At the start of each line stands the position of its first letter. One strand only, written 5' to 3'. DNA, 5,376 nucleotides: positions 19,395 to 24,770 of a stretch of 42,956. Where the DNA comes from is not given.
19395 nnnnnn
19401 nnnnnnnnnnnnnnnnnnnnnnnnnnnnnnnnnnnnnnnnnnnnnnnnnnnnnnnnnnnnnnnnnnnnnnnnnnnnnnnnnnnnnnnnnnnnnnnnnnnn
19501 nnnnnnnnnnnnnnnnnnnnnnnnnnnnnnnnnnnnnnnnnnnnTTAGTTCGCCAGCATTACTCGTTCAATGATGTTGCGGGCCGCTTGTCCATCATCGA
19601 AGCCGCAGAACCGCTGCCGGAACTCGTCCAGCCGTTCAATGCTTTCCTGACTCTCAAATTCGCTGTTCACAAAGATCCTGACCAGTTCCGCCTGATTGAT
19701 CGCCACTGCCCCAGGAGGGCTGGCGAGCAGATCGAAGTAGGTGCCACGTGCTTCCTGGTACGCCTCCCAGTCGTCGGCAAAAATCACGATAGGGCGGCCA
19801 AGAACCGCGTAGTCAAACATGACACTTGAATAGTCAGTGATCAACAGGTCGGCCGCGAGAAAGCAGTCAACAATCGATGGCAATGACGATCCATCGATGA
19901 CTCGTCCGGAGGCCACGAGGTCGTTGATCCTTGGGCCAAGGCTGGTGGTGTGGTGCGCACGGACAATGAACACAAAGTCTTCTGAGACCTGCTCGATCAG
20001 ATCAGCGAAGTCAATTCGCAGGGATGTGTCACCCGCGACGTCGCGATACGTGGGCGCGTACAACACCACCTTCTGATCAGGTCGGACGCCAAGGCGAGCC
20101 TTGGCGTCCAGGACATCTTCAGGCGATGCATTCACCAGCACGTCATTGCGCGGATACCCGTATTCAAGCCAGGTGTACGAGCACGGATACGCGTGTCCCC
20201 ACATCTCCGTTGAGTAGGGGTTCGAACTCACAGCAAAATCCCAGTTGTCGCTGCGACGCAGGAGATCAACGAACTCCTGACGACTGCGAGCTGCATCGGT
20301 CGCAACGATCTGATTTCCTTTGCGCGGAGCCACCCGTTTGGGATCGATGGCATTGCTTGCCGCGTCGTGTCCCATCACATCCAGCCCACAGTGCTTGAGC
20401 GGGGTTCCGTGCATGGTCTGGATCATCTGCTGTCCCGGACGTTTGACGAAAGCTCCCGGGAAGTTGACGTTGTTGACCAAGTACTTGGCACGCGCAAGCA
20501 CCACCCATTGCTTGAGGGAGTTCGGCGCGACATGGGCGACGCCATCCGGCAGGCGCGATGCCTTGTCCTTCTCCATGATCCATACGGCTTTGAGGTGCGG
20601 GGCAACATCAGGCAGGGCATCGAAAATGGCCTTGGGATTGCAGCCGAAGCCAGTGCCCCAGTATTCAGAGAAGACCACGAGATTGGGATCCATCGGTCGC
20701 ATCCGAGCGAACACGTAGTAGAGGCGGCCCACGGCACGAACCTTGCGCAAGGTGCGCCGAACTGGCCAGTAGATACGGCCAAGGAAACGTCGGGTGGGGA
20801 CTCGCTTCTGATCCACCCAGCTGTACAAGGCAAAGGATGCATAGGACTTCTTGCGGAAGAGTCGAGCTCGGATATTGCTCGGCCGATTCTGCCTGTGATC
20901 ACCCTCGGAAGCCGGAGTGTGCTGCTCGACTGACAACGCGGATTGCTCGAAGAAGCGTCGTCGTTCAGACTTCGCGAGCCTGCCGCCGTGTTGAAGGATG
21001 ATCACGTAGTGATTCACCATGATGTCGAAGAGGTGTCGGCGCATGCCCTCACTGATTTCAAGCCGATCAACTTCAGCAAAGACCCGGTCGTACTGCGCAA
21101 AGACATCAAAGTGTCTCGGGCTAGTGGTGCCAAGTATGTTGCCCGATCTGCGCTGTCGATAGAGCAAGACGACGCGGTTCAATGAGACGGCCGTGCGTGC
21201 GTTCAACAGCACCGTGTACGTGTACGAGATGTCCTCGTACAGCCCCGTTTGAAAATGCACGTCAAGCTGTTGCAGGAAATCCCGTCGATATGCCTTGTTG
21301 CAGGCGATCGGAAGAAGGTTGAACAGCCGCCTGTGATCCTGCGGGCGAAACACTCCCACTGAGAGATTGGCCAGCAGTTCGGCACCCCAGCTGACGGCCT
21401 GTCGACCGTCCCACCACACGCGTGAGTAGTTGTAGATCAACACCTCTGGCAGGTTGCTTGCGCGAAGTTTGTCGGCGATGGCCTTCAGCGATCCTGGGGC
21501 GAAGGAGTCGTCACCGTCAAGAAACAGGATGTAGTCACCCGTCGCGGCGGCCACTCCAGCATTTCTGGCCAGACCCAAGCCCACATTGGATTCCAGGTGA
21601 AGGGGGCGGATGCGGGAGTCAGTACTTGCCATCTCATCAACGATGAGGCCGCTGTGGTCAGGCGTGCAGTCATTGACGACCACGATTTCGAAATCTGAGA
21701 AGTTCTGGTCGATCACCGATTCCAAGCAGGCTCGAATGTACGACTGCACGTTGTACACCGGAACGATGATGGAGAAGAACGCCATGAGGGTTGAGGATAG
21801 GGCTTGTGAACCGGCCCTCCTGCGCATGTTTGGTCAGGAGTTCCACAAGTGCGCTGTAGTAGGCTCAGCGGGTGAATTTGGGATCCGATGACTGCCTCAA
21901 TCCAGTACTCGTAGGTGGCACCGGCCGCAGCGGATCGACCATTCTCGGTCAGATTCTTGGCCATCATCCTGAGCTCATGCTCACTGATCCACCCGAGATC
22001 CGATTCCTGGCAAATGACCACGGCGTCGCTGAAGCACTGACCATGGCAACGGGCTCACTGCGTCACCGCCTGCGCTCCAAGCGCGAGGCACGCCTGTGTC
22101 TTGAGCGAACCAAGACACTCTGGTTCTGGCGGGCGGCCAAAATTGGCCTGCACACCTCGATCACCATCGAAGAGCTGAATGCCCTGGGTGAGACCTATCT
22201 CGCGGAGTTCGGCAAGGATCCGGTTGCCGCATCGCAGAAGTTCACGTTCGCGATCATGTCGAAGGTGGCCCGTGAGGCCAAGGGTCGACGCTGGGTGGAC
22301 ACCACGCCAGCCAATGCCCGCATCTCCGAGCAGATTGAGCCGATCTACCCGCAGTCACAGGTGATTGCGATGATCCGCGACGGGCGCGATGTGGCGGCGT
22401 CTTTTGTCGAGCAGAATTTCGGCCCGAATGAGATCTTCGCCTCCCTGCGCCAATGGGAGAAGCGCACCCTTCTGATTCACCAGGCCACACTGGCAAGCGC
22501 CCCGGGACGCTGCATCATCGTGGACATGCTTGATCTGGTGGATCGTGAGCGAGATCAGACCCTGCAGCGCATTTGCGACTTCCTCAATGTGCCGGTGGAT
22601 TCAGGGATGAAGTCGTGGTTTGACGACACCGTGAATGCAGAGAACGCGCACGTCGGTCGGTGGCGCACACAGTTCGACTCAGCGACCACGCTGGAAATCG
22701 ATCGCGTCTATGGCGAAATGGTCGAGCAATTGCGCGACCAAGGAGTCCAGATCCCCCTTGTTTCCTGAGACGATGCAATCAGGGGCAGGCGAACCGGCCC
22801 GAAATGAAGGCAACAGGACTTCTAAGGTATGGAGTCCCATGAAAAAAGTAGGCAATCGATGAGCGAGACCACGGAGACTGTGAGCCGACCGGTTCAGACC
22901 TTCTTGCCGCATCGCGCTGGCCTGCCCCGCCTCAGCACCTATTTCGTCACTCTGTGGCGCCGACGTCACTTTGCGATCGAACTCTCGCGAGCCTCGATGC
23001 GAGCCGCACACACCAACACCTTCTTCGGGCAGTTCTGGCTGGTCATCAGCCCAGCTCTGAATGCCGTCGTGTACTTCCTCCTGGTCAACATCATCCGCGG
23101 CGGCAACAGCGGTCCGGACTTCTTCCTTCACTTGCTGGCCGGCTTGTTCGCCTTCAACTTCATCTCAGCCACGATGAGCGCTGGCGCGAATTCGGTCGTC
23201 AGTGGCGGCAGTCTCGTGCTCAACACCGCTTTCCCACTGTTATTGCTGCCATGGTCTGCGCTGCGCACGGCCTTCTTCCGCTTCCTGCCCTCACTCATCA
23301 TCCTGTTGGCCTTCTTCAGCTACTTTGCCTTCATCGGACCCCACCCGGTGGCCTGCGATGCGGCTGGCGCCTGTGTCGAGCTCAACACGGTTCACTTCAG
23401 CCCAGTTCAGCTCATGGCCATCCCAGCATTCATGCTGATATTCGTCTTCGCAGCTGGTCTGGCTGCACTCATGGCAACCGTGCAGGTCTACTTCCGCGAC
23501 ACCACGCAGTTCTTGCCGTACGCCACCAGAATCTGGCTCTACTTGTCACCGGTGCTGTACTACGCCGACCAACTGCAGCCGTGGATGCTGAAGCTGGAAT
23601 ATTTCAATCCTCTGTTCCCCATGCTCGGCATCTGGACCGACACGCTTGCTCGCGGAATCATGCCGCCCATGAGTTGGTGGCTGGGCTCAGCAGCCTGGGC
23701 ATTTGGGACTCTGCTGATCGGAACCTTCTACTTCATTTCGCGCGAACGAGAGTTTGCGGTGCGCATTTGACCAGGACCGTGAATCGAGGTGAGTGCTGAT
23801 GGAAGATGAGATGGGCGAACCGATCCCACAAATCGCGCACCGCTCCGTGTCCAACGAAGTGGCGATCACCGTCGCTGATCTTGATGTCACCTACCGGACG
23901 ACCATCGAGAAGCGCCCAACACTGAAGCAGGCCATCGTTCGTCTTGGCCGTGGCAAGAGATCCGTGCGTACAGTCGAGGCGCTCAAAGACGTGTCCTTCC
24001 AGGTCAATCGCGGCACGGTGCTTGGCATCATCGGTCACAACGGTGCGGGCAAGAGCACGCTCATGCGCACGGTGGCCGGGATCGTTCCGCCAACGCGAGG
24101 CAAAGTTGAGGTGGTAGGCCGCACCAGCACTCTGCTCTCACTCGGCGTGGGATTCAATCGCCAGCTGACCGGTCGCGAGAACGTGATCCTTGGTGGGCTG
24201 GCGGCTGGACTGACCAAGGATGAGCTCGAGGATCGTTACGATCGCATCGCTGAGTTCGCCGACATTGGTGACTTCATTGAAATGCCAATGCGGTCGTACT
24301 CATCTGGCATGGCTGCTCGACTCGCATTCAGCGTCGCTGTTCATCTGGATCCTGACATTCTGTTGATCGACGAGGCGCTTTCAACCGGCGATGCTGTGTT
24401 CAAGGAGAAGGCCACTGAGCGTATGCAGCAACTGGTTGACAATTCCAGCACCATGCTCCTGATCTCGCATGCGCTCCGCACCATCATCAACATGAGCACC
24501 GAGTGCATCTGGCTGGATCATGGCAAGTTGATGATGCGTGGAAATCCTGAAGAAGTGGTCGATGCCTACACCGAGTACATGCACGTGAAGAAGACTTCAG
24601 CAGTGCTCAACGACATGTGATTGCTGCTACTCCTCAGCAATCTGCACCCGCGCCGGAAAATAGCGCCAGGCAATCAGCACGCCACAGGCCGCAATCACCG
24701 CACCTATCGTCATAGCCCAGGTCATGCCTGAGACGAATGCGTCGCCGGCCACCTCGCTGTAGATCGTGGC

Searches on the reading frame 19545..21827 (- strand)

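Call 76: search_protein_families(library=pfam, proteins=[window:19545-21827:-], max_evalue=0.00001)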
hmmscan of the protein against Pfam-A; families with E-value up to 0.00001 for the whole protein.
window:19545-21827:- (760 aa): 4 families
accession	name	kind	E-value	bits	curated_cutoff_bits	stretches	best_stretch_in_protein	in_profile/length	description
PF04464.20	Glyphos_transf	-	4.4e-109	365.2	22.1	1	370-757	2-366/367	CDP-Glycerol:Poly(glycerophosphate) glycerophosphotransferase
PF00535.33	Glycos_transf_2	-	1.7e-34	119.6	23.3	1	19-187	1-166/168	Glycosyl transferase family 2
PF13641.12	Glyco_tranf_2_3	-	2.5e-09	37.9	27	1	18-206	3-194/230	Glycosyltransferase like family 2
PF10111.15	Glyco_tranf_2_2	-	1.1e-07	32.1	27.3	1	19-125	1-110/276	Glycosyltransferase like family 2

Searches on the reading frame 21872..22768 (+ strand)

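Call 76: search_protein_families(library=pfam, proteins=[window:21872-22768:+], max_evalue=0.00001)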
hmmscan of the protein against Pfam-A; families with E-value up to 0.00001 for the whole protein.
window:21872-22768:+ (298 aa): 1 family
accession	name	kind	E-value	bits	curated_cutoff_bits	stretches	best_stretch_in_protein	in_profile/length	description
PF13469.12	Sulfotransfer_3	-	3.6e-21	76.9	27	1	11-243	1-215/216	Sulfotransferase family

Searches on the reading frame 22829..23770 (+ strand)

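Call 76: search_protein_families(library=pfam, proteins=[window:22829-23770:+], max_evalue=0.00001)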
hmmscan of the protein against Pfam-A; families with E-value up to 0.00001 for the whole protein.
window:22829-23770:+ (313 aa): 1 family
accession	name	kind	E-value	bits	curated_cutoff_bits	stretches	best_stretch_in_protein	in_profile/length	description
PF01061.29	ABC2_membrane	-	4.3e-08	33.4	26.9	1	54-266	8-203/211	ABC-2 type transporter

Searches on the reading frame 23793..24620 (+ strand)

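Call 76: search_protein_families(library=pfam, proteins=[window:23793-24620:+], max_evalue=0.00001)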
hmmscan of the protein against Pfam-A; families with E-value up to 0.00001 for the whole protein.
window:23793-24620:+ (275 aa): 1 family
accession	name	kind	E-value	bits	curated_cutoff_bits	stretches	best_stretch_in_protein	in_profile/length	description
PF00005.33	ABC_tran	-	5.6e-22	79.3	25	1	64-196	1-136/137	ABC transporter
